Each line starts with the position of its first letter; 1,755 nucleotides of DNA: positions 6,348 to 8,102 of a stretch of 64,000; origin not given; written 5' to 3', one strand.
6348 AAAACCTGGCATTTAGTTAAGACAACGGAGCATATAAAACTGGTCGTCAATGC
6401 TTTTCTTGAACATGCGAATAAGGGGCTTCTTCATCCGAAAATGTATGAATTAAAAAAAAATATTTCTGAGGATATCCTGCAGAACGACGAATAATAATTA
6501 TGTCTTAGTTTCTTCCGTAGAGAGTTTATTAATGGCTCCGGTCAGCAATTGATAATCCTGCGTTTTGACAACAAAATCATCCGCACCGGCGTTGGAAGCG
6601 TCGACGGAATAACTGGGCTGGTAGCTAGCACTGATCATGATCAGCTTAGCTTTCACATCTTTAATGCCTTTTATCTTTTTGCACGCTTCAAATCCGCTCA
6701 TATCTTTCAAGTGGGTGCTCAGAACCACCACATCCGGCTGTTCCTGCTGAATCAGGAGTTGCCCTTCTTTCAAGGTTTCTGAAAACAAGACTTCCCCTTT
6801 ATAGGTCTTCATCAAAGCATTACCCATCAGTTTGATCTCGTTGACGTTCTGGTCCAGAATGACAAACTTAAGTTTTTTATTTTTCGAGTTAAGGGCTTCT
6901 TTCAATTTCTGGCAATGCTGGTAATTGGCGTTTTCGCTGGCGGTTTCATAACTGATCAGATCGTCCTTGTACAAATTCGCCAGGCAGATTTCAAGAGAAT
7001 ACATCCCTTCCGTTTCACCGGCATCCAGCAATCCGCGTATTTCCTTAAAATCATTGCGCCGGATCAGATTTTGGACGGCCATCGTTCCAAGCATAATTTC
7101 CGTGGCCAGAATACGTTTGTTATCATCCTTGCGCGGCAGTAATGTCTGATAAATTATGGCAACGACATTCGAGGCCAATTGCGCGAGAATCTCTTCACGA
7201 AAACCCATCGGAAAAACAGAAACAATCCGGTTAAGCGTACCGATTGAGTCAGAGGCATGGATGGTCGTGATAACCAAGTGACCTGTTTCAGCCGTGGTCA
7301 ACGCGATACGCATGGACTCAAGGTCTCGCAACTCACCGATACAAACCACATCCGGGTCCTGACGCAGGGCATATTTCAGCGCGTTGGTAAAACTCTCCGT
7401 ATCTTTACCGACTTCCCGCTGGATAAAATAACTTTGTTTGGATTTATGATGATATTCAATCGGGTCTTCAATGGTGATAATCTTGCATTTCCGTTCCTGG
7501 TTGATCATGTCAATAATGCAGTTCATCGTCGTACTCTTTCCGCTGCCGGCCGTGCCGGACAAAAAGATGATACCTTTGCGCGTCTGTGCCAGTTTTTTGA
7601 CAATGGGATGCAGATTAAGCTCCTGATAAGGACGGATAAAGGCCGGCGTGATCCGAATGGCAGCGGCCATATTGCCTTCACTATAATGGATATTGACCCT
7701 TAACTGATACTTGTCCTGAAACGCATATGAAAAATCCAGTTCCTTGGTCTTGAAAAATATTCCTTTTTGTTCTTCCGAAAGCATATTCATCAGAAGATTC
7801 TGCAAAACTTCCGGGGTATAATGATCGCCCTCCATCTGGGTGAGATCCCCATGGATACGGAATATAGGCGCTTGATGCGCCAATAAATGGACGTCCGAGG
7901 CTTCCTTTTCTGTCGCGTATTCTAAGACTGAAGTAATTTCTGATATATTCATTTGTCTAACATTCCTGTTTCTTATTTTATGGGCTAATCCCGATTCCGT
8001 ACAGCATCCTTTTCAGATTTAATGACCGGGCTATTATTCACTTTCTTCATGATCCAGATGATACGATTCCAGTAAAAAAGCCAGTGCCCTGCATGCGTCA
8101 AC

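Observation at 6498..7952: PilT retraction ATPase carrying a C-terminal pseudo-receiver domain (Ser at the phospho-Asp position)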

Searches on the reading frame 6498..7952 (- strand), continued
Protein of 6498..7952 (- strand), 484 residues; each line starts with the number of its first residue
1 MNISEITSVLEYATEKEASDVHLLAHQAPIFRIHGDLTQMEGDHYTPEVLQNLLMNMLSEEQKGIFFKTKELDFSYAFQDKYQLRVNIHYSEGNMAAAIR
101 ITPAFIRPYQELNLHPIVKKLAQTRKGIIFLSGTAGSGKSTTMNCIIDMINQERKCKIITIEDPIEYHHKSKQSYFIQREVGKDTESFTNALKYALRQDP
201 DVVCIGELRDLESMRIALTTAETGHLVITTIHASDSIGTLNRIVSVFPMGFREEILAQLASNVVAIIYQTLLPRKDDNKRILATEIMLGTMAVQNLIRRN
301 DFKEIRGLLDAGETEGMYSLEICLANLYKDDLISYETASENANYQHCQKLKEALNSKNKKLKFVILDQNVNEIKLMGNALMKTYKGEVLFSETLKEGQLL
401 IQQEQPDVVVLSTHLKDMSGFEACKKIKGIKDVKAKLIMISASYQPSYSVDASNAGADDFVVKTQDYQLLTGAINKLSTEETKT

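Call 24: find_encoding_contigs(protein=P0111, flank=8000, max_places=1)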
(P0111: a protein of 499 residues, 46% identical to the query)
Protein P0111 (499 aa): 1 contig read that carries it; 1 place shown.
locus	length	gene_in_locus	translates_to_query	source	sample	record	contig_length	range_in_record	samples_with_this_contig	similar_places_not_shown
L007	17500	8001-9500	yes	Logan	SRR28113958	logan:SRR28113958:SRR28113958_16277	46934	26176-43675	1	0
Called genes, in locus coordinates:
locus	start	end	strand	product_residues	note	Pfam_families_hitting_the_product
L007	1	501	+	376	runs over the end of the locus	PF01924:HypD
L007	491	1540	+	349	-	PF00586:AIRS, PF02769:AIRS_C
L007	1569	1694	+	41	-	-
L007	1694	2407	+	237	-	PF03649:UPF0014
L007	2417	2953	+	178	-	PF00857:Isochorismatase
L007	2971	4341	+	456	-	PF00206:Lyase_1, PF08328:ASL_C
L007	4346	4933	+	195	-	-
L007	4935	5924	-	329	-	PF24521:Ank_KRIT1 (faint), PF12796:Ank_2, PF13637:Ank_4 (weak), PF12796:Ank_2, PF00023:Ank (weak), PF13637:Ank_4, PF12796:Ank_2, PF13637:Ank_4 (weak), +2 more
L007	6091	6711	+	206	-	PF00929:RNase_T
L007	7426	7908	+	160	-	PF09055:Sod_Ni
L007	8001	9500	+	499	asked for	PF00437:T2SSE, PF00072:Response_reg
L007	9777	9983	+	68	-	PF00313:CSD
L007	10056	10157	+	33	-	-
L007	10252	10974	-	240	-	PF00702:Hydrolase, PF12689:Acid_PPase (faint), PF12710:HAD (weak), PF13419:HAD_2, PF13242:Hydrolase_like (weak)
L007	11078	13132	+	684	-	PF02922:CBM_48, PF00128:Alpha-amylase (weak), PF02806:Alpha-amylase_C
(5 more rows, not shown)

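Call 30: search_solved_structures(query=window:6498-7952:-, max_evalue=1e-20, show_alignments=2)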
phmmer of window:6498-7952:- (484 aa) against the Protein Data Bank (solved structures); distinct sequences matched with E-value up to 1e-20: 15.
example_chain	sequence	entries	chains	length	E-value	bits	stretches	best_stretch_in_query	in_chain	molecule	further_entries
2ewv_A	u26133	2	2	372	5.5e-76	259.5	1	6-341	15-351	twitching motility protein PilT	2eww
2gsz_A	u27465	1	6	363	5.6e-76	259.5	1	6-341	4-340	twitching motility protein PilT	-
6ojx_A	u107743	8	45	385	1e-75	258.6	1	12-333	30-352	Twitching motility pilus retraction ATPase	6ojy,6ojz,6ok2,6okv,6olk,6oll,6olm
5zfq_A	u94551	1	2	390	3.4e-75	256.9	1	12-342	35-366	Twitching motility pilus retraction protein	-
3jvu_A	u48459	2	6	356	3.4e-70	240.4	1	5-343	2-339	Twitching mobility protein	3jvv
5fl3_A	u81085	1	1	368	1e-69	238.8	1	8-346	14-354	PILI RETRACTION PROTEIN PILT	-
2eyu_A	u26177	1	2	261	4.4e-58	200.5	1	103-341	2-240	twitching motility protein PilT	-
9n32_A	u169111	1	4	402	5.3e-58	200.2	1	5-357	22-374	PilU protein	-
10my_A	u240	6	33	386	6.6e-57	196.6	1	8-345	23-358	PilT/PilU family type 4a pilus ATPase | Twitching motility protein PilT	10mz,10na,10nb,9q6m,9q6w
6geb_A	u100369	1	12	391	5.4e-27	98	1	9-305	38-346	DotB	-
6gef_A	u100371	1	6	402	3e-25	92.3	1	50-305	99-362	Type IV secretion system protein DotB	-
4pht_A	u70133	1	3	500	7.5e-23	84.4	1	119-270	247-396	General secretory pathway protein E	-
1p9r_A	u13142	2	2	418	8.4e-23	84.2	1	115-265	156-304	General secretion pathway protein E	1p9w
4kss_A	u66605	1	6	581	1.6e-22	83.3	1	115-265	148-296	Type II secretion system protein E, hemolysin-coregulated protein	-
4ksr_A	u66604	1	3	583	1.7e-22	83.3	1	115-265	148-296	Type II secretion system protein E, Hemolysin-coregulated protein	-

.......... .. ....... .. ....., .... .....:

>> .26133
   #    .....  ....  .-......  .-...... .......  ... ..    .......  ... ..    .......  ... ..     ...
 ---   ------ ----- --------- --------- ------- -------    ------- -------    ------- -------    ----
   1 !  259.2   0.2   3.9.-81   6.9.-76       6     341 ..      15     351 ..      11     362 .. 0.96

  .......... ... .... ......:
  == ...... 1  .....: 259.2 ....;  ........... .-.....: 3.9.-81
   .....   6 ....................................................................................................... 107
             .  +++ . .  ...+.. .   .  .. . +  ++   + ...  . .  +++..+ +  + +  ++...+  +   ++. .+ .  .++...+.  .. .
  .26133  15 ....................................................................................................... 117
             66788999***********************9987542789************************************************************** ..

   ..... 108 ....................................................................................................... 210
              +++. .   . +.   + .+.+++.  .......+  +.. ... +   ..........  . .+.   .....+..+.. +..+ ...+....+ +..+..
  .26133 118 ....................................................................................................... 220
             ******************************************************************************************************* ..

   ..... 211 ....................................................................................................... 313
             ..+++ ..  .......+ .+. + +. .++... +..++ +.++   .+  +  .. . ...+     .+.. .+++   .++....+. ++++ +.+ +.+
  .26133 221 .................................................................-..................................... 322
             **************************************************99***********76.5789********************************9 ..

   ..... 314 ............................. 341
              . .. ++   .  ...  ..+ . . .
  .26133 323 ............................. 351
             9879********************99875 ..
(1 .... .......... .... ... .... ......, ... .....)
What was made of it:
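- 6918..7937 (-): PilT-family ATPase module (residues 6-345: N-terminal domain plus RecA-like ATPase domain). Best solved relatives are PilT of A. aeolicus 2EWV (E 5.5e-76), 6OJX and 3JVU/3JVV; PilU is weaker at 5e-58 (call 30).
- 7056..7079 (-): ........-like PilT signature helix, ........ (residues 292-299). It aligns to 'airnlire' of Aquifex PilT (call 30).
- On PilT/PilU family type IVa pilus ATPase (TIGR01420): Solved PilT scores higher than PilU, 259 against 200 bits (call 30).
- Closest known: PilT retraction ATPases. Same: E is 5.5e-76 to 2EWV and 3.4e-70 to 3JVU (call 30).
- The protein is closer to solved PilT than to PilU or DotB (call 30).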

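Call 53: find_encoding_contigs(protein=P0002, flank=6000, max_places=1)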
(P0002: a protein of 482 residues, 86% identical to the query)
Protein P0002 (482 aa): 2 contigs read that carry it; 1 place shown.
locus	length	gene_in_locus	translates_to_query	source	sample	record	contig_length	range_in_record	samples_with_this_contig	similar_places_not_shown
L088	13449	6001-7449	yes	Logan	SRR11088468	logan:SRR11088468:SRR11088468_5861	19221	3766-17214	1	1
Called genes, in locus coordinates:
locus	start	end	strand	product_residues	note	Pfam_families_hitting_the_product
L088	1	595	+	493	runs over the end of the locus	PF00512:HisKA, PF02518:HATPase_c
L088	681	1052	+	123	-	PF00072:Response_reg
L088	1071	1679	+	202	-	PF00011:HSP20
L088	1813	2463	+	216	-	PF03692:CxxCxxCC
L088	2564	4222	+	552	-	PF00916:Sulfate_transp, PF01740:STAS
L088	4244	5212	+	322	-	PF01544:CorA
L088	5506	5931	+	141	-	PF00571:CBS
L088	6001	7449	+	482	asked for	PF00437:T2SSE, PF00072:Response_reg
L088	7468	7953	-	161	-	-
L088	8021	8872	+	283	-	PF00551:Formyl_trans_N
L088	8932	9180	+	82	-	-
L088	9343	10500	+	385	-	PF08323:Glyco_transf_5, PF20706:GT4-conflict, PF13439:Glyco_transf_4, PF13579:Glyco_trans_4_4, PF00534:Glycos_transf_1, PF13692:Glyco_trans_1_4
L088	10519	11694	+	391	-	PF16258:DUF4912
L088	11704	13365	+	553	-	PF03065:Glyco_hydro_57, PF09210:BE_C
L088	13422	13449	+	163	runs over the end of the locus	PF11154:DUF2934 (weak)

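Call 54: find_encoding_contigs(protein=P0006, flank=6000, max_places=1)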
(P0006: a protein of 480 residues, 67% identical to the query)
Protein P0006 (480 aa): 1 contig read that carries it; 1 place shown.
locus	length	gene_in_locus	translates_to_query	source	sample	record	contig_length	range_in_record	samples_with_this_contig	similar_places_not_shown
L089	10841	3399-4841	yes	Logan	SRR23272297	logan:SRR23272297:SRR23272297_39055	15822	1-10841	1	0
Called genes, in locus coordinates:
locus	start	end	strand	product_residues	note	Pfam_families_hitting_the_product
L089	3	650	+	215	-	?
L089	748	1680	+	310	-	PF01841:Transglut_core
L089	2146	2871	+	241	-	PF13424:TPR_12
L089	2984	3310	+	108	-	-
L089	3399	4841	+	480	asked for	PF00437:T2SSE, PF00072:Response_reg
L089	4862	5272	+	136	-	PF19124:DUF5808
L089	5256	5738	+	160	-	PF00254:FKBP_C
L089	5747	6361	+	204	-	PF13428:TPR_14 (faint), PF13432:TPR_16 (faint), PF00515:TPR_1 (faint), PF07719:TPR_2 (faint), PF13181:TPR_8 (faint), PF13371:TPR_9 (faint), PF14559:TPR_19 (faint), PF13424:TPR_12 (weak), +2 more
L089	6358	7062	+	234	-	PF04445:SAM_MT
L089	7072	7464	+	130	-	PF01479:S4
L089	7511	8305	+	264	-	PF04116:FA_hydroxylase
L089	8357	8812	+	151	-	PF01641:SelR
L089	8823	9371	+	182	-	PF01625:PMSR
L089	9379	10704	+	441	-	-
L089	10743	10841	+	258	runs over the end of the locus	-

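Call 69: search_protein_families(library=pfam, proteins=[L005:9324-9782:+, L006:16379-17545:+, L004:7493-7912:+], max_evalue=0.01)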
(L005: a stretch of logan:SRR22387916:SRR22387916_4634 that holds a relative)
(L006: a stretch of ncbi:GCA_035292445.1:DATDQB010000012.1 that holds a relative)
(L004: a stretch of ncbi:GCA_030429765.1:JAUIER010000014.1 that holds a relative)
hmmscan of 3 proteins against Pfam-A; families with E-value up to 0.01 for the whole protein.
L005:9324-9782:+ (152 aa): 3 families
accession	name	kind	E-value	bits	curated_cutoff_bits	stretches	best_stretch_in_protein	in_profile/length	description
PF07963.17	N_methyl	-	5.9e-08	32.4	21.2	1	11-33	4-26/27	Prokaryotic N-terminal methylation motif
PF07694.17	5TM-5TMR_LYT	-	0.00034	20.7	24.6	1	13-96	79-162/169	5TMR of 5TMR-LYT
PF16732.10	ComP_DUS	-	0.0062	17.8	27.3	1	35-122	1-75/87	Type IV minor pilin ComP, DNA uptake sequence receptor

L006:16379-17545:+ (389 aa): 7 families
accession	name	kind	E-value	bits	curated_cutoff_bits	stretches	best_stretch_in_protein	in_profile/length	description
PF00437.27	T2SSE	-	2.1e-70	237.7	24.9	1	182-389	3-210/370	Type II/IV secretion system protein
PF05157.20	MshEN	-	2.6e-16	59.8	23.1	1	65-150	2-86/90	MshEN domain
PF13401.12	AAA_22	-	0.00048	20.9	27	1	320-348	4-32/130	AAA domain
PF13476.12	AAA_23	-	0.00093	20.3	27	1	317-338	15-36/201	AAA domain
PF25199.1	nSTAND_NTPase5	-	0.0011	19.3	34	1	322-360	42-81/145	Novel STAND NTPase 5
PF13191.12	AAA_16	-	0.0013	19.7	32.6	1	320-361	23-63/167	AAA ATPase domain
PF20720.3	nSTAND3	-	0.0014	18.8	27.2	1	320-360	16-56/155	Novel STAND NTPase 3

L004:7493-7912:+ (139 aa): 0 families

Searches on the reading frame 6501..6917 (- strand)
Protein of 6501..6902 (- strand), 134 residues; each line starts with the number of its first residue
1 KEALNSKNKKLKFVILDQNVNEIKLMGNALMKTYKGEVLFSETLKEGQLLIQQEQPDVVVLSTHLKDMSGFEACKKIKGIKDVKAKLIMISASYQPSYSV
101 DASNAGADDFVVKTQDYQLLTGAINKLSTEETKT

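Call 7: search_solved_structures(query=window:6501-6902:-, max_evalue=0.01, show_alignments=4)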
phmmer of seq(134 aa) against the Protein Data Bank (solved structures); distinct sequences matched with E-value up to 0.01: 112 (the best 60 are shown).
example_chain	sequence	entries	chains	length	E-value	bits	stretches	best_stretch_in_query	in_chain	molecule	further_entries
1tmy_A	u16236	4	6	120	1.9e-08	37.5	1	51-128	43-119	CHEY PROTEIN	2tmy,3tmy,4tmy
4iga_A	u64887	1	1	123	1.9e-08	37.5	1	51-128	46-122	Chemotaxis protein CheY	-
6c40_B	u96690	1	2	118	2e-08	37.4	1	47-128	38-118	Chemotaxis protein CheY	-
4qyw_A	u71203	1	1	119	2.5e-08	37.1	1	51-128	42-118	Chemotaxis protein CheY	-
1u0s_Y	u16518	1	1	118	2.6e-08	37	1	51-128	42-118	Chemotaxis protein cheY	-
9xzo_A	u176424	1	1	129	2.5e-07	33.9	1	42-127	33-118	De novo protein M1X0B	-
8q52_A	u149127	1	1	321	3.9e-07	33.2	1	51-118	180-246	Leucine-specific-binding protein,Chemotaxis protein CheY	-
9rhz_C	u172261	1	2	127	4.7e-07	33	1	46-126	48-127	Chemotaxis protein CheY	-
3cwo_X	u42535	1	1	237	1.1e-06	31.8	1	52-115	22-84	beta/alpha-barrel protein based on 1THF and 1TMY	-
9dvt_R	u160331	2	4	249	1.4e-06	31.4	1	33-121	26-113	DNA-binding dual master transcriptional regulator RpaA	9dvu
8uvx_B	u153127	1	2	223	1.8e-06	31.1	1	38-124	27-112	DNA-binding response regulator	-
8uuz_A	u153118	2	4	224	1.9e-06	31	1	39-124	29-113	DNA-binding response regulator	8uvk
6ekg_Y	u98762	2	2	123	4.2e-06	29.9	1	16-127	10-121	Chemotaxis protein CheY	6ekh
7od9_B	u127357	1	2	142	4.8e-06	29.7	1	14-127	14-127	Response regulator receiver protein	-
6er7_A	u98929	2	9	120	5.1e-06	29.7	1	44-127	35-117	120aa long hypothetical chemotaxis protein (CheY)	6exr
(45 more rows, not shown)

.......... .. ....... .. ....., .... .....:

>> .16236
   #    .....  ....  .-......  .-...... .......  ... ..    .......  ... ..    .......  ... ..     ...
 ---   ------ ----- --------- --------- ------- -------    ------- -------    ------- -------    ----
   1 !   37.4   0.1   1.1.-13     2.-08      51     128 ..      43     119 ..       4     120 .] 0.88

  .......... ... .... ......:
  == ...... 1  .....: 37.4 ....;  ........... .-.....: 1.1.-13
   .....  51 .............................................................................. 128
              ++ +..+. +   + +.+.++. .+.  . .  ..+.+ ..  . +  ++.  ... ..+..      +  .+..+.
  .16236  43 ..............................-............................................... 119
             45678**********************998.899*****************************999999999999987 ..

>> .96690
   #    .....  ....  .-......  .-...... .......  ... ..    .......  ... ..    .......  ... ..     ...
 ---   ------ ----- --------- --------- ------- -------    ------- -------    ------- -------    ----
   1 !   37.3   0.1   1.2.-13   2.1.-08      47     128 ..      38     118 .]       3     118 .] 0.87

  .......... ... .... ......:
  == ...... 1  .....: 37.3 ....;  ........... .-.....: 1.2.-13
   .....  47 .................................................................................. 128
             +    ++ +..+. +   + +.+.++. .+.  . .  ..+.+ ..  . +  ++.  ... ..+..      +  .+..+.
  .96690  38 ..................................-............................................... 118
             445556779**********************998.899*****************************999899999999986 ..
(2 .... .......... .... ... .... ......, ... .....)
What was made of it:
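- Checked: HMMER alignment to T. maritima CheY puts S412 opposite its acceptor Asp (call 7).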

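Call 25: predict_structure(alignment_id=A2)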
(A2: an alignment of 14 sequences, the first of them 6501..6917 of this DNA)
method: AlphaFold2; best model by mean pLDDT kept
length: 139 residues; sequences in the alignment: 14
mean_pLDDT: 88.0   pTM: 0.82
mean pLDDT of the five models: 88.0, 88.0, 87.6, 87.4, 87.3
residues with pLDDT >= 90: 105; 70-90: 15; 50-70: 8; < 50: 11
segments of 3 or more residues with pLDDT < 50: 1-7
pLDDT, mean of each block of 10 residues (from residue 1): 45 77 95 92 95 96 96 97 93 95 95 95 93 66
secondary structure, 60 per line:
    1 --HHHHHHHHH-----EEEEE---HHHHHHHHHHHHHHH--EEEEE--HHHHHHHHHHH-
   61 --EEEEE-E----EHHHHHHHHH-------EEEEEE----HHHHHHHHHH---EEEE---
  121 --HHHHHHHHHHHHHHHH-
elements in order: H3-11 E17-21 H25-39 E42-46 H49-59 E63-67 H75-83 E91-96 H101-110 E114-117 H123-138
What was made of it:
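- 6519..6869 (-): Aspartate-less pseudo-receiver domain (residues 362-478), (βα)5 fold. AF2 pLDDT 88 with five β-α units (call 25).
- On Receiver domain (PF00072, CheY-like): The AF2 model has five β-α units at pLDDT 88 (call 25).
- The AF2 model is confident, pLDDT 88 (call 25).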

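Call 29: fold_search(model_id=the predicted structure, library=pdb)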
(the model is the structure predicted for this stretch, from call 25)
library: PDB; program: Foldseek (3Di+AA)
matches with E <= 10: 1870; with E <= 0.001: 556
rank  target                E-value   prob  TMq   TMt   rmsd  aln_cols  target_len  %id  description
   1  5hm6_A                1.4e-09  1.00  0.73  0.84   1.9       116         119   26  N-terminal domain of BfmR from Acinetobacter baumannii (released 2017-01-18)
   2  1zh2_A                1.9e-09  1.00  0.78  0.89   1.9       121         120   24  Crystal Structure Of The Calcium-Bound Receiver Domain Of Kdp Potassium Transport System Response Regulator KdpE (released 2005-12-13)
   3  8fk2_A                3.6e-09  1.00  0.76  0.86   2.2       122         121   24  The N-terminal VicR from Streptococcus mutans (released 2023-10-25)
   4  5e3j_A                4.1e-09  1.00  0.73  0.83   1.9       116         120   26  The response regulator RstA is a potential drug target for Acinetobacter baumannii (released 2016-05-04)
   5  6br7_A                4.4e-09  1.00  0.73  0.83   1.9       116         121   26  Beryllium fluorinated receiver domain of BfmR from Acinetobacter baumannii (released 2018-02-21)
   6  9dvt_R                5.0e-09  1.00  0.76  0.46   2.2       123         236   24  Cryo-EM structure of RpaA bound to PkaiBC DNA and the CTD of the alpha subunit of RNAP from the cyanobacterium Synecho (released 2025-10-15)
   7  8svz_B                6.4e-09  1.00  0.76  0.88   1.8       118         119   24  Structure of the Francisella response regulator KdpE receiver domain (released 2024-06-12)
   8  3cfy                  6.4e-09  1.00  0.75  0.80   2.3       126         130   20  Crystal structure of signal receiver domain of putative Luxo repressor protein from Vibrio parahaemolyticus (released 2008-03-18)
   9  9dvt_S                8.9e-09  1.00  0.77  0.48   2.2       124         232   24  Cryo-EM structure of RpaA bound to PkaiBC DNA and the CTD of the alpha subunit of RNAP from the cyanobacterium Synecho (released 2025-10-15)
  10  8pdc_A                8.9e-09  1.00  0.73  0.82   2.2       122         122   16  Complex of Histidine-containing phosphotransfer protein and receiver domain of hybrid Histidine Kinase 6 from Chaetomi (released 2024-07-03)
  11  3nns_A                1.5e-08  1.00  0.73  0.85   2.3       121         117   27  BeF3 Activated DrrB Receiver Domain (released 2010-08-11)
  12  6br7_B                1.7e-08  1.00  0.79  0.87   1.9       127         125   26  Beryllium fluorinated receiver domain of BfmR from Acinetobacter baumannii (released 2018-02-21)
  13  8svz_A                1.9e-08  1.00  0.76  0.87   1.8       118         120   24  Structure of the Francisella response regulator KdpE receiver domain (released 2024-06-12)
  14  2a9o                  2.1e-08  1.00  0.74  0.88   1.8       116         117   26  Crystal structures of an activated YycF homologue, the essential response regulator from S.pneumoniae in complex with Be (released 2006-09-26)
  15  1mvo                  3.3e-08  1.00  0.73  0.82   2.2       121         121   21  Crystal structure of the PhoP receiver domain from Bacillus subtilis (released 2002-10-16)
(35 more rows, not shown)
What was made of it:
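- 6519..6869 (-): Foldseek PDB top hits are BfmR, KdpE, VicR and CheY receivers, TMt 0.8-0.89, rmsd about 1.9 Å (call 29).
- On Receiver domain (PF00072, CheY-like): Foldseek PDB hits are receivers, TMt 0.8-0.89 (call 29).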
